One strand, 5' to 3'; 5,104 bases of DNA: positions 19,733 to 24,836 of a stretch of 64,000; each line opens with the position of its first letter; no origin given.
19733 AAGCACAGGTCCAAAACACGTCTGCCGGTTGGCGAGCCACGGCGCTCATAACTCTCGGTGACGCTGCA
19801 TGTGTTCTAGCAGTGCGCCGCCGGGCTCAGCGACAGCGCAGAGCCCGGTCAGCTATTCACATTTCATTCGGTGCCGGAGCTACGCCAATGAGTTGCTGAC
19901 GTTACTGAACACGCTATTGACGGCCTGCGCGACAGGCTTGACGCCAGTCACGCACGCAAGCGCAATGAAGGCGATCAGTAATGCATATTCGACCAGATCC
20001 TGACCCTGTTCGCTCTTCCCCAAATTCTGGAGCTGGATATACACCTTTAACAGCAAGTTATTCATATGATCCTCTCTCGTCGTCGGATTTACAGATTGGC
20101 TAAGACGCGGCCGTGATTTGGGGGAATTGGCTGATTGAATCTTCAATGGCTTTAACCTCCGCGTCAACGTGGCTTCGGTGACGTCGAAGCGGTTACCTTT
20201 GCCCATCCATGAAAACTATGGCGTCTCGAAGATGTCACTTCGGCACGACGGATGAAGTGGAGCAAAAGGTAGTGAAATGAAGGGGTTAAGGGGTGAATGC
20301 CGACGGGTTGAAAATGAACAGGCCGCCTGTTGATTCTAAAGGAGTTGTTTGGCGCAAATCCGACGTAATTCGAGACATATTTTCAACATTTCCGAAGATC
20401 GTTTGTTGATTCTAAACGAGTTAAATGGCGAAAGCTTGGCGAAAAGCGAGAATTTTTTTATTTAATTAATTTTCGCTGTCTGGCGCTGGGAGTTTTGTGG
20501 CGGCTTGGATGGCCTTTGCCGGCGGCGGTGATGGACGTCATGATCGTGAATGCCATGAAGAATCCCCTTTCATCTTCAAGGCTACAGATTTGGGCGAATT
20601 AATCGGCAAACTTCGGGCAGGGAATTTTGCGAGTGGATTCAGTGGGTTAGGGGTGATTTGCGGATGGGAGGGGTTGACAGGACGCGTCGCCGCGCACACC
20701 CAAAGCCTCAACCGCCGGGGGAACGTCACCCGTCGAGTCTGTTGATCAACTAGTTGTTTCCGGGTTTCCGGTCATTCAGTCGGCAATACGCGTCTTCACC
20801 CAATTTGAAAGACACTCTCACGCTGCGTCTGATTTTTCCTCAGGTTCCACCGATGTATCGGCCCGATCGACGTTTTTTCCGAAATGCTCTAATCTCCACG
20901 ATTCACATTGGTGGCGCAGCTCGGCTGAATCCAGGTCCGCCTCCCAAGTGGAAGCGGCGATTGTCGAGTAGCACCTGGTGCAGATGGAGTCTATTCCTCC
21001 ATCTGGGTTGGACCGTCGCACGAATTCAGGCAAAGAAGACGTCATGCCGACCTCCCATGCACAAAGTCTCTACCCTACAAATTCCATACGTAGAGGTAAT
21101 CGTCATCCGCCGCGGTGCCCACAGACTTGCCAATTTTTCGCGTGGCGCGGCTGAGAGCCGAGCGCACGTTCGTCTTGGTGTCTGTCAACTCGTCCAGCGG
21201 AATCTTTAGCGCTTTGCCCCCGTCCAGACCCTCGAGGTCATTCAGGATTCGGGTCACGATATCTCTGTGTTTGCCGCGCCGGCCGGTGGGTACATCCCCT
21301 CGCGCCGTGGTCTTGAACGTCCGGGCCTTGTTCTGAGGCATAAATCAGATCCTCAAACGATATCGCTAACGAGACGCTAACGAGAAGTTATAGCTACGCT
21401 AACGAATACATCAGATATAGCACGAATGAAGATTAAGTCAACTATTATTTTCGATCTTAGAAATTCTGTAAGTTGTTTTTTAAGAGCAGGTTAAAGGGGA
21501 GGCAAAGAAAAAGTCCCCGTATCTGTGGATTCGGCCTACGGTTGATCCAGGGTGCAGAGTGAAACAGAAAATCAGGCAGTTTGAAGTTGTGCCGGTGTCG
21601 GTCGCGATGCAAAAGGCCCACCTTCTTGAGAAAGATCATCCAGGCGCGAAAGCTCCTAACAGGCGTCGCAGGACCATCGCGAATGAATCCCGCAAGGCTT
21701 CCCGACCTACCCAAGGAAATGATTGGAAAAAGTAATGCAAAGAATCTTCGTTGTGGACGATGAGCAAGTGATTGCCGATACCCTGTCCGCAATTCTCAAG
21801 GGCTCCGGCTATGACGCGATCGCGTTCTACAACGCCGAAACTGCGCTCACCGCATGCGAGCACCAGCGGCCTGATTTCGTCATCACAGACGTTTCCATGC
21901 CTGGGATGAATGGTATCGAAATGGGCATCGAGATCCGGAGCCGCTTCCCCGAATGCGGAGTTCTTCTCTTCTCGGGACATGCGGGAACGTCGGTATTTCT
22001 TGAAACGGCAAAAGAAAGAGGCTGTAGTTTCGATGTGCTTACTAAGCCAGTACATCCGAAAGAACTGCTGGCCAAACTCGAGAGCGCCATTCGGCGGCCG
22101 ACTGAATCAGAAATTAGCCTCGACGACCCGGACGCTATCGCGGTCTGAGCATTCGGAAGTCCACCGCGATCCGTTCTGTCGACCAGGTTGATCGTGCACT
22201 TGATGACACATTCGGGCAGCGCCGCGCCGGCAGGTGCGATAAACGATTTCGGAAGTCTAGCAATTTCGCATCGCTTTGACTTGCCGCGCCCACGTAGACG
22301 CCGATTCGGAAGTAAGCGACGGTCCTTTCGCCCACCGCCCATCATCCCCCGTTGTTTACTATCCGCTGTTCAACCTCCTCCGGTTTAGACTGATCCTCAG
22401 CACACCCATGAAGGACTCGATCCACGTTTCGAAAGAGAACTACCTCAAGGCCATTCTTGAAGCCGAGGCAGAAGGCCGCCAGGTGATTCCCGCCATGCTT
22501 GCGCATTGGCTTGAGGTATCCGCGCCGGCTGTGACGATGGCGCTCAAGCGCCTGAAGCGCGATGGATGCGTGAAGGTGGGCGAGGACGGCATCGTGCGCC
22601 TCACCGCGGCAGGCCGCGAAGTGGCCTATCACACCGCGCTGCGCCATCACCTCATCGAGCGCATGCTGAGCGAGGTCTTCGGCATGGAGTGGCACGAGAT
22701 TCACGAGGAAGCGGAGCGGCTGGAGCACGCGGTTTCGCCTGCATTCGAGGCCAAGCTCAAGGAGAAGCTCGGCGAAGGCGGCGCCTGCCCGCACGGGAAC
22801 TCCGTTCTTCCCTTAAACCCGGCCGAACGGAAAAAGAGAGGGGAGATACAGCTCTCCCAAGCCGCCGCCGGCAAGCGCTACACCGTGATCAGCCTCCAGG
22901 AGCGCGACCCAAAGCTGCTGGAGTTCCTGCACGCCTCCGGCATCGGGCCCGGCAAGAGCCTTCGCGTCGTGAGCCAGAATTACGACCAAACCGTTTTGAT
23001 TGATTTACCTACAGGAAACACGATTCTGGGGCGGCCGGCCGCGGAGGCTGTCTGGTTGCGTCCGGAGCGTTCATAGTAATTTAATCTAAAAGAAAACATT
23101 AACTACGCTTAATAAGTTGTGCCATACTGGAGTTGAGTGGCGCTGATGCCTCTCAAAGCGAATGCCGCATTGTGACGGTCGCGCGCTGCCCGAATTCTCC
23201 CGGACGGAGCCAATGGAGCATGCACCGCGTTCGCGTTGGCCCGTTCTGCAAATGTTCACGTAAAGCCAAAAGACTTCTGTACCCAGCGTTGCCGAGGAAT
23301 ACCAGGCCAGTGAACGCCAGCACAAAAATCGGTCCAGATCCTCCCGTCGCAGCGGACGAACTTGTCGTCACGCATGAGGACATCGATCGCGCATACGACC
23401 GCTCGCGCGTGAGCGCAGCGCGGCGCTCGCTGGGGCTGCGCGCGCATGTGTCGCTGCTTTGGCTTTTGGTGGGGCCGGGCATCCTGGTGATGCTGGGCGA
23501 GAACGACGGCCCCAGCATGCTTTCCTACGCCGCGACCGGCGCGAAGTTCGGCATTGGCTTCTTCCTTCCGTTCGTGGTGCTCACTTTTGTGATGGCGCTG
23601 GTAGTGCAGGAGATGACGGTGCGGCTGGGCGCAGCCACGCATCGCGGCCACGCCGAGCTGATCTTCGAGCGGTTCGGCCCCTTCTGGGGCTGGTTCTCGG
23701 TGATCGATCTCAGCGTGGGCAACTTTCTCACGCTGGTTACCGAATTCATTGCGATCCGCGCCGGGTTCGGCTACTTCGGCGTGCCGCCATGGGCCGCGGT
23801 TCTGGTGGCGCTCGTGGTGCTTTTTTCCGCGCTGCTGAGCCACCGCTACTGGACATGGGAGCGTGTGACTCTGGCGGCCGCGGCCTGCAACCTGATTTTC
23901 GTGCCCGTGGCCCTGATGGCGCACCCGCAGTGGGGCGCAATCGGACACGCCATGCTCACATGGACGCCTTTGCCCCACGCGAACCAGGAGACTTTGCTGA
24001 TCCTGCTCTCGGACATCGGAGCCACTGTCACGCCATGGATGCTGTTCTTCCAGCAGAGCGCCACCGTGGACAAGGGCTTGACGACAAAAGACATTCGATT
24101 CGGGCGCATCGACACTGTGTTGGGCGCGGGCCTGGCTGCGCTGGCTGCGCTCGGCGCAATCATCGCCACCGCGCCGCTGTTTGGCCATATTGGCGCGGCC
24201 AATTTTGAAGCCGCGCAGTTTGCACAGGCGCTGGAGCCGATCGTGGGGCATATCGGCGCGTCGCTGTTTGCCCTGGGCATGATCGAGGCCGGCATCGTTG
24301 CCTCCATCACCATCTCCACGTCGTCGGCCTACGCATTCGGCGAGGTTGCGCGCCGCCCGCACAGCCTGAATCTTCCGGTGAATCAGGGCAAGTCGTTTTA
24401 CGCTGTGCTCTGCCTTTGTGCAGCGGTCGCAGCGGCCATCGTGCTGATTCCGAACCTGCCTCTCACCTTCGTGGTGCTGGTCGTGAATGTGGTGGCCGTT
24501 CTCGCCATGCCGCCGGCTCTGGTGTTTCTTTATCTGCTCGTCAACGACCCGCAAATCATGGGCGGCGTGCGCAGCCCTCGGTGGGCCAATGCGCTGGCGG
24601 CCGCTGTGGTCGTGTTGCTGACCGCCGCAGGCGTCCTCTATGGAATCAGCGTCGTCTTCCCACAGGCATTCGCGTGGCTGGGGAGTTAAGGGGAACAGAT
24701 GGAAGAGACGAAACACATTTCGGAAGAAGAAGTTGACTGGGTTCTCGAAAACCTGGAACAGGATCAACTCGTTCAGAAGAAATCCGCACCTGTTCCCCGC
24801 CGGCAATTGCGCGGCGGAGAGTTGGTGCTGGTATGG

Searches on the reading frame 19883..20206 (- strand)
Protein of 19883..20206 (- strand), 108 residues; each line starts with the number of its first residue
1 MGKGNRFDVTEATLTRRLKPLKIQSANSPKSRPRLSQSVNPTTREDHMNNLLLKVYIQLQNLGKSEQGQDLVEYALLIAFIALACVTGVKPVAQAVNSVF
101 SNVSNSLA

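Call 58: search_protein_families(library=pfam, proteins=[window:19883-20206:-], max_evalue=0.0001)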
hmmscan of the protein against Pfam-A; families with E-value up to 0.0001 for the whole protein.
window:19883-20206:- (108 aa): 1 family
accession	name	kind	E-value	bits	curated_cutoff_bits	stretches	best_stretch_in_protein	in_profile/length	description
PF04964.19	Flp_Fap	-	1.8e-06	28.1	32.2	1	64-106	3-45/46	Flp/Fap pilin component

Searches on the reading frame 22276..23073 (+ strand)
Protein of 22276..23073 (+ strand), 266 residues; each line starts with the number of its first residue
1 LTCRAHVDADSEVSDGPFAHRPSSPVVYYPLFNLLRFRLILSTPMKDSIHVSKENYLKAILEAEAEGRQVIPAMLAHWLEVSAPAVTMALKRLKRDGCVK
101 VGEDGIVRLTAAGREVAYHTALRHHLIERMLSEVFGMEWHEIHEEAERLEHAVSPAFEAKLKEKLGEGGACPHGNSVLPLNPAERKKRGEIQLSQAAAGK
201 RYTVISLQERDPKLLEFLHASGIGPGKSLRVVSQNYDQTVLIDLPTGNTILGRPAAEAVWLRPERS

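Call 47: search_protein_families(library=pfam, proteins=[window:22276-23073:+], max_evalue=0.001)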
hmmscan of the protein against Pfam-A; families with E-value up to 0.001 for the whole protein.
window:22276-23073:+ (266 aa): 3 families
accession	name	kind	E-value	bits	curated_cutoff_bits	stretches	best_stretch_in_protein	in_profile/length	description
PF02742.21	Fe_dep_repr_C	-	2.2e-20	72.8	27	1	110-176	1-67/70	Iron dependent repressor, metal binding and dimerisation domain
PF04023.20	FeoA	-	2.3e-10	40.8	23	1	192-262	2-73/74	FeoA domain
PF01325.25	Fe_dep_repress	-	1.1e-09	38.8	26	1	52-101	5-54/60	Iron dependent repressor, N-terminal DNA binding domain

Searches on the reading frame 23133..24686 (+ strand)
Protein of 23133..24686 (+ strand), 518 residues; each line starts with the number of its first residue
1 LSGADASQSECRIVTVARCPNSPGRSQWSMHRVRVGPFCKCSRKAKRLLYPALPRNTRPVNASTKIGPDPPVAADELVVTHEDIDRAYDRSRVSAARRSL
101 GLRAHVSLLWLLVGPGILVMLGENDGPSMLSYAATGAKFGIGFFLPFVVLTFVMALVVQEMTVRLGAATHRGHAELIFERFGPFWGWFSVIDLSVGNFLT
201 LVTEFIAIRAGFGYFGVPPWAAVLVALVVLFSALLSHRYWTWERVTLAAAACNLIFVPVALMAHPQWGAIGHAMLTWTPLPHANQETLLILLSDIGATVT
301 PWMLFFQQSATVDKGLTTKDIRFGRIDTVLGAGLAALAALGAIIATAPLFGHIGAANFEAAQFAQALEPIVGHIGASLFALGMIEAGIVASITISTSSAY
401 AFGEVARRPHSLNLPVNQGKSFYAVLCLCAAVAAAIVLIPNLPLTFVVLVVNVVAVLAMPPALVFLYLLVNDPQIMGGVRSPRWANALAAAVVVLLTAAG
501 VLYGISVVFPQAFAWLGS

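Call 57: search_protein_families(library=pfam, proteins=[window:23133-24686:+], max_evalue=0.0001)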
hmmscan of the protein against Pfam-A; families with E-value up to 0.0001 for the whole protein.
window:23133-24686:+ (518 aa): 1 family
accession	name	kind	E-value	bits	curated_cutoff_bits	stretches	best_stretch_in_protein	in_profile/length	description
PF01566.24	Nramp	-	4.2e-60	204.1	29.8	1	131-480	3-354/357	Natural resistance-associated macrophage protein-like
